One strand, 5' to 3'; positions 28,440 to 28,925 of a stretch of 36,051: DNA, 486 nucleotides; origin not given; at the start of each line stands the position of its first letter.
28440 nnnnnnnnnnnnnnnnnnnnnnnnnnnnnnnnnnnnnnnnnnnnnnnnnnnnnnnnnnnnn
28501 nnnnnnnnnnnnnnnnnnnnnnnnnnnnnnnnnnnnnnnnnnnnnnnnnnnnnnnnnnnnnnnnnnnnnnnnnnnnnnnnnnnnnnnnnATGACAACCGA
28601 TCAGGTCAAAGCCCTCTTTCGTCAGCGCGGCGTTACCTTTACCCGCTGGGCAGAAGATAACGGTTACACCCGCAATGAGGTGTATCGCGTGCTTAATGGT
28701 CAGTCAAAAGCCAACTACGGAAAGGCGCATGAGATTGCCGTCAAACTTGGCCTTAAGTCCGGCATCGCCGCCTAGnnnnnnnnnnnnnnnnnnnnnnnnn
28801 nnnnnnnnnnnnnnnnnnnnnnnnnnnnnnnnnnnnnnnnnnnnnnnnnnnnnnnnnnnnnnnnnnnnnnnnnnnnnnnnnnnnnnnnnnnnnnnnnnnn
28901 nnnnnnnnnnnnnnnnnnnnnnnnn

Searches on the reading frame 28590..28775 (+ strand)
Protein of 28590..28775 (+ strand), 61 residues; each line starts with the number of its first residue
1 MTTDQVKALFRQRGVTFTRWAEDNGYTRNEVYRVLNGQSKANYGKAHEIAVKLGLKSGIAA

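Call 9: search_protein_families(library=pfam, proteins=[window:28590-28775:+], max_evalue=0.01)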
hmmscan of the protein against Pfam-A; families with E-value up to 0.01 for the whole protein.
window:28590-28775:+ (61 aa): 1 family
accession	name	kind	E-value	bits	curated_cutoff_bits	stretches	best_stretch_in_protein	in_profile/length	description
PF13560.12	HTH_31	-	0.002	18.8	27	1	8-55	8-56/64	Helix-turn-helix domain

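Call 33: search_protein_families(library=phrogs, proteins=[window:28590-28775:+], max_evalue=0.001)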
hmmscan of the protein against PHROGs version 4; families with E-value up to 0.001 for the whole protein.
window:28590-28775:+ (61 aa): 1 family
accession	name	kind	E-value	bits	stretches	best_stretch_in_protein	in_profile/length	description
phrog_925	-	DNA, RNA and nucleotide metabolism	1.5e-30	105.8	1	1-58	4-61/67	HTH DNA binding protein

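Call 75: search_protein_families(library=ncbifam, proteins=[window:28590-28775:+], max_evalue=0.01)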
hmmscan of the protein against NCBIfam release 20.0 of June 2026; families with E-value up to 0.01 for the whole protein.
window:28590-28775:+ (61 aa): 2 families
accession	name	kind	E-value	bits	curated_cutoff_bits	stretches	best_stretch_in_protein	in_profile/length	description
TIGR04111.1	BcepMu_gp16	hypoth_equivalog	1.5e-26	92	34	1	2-56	1-55/55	phage-associated protein, BcepMu gp16 family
TIGR02684.1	dnstrm_HI1420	hypoth_equivalog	0.004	17.3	53.7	1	11-56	42-85/89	addiction module antidote protein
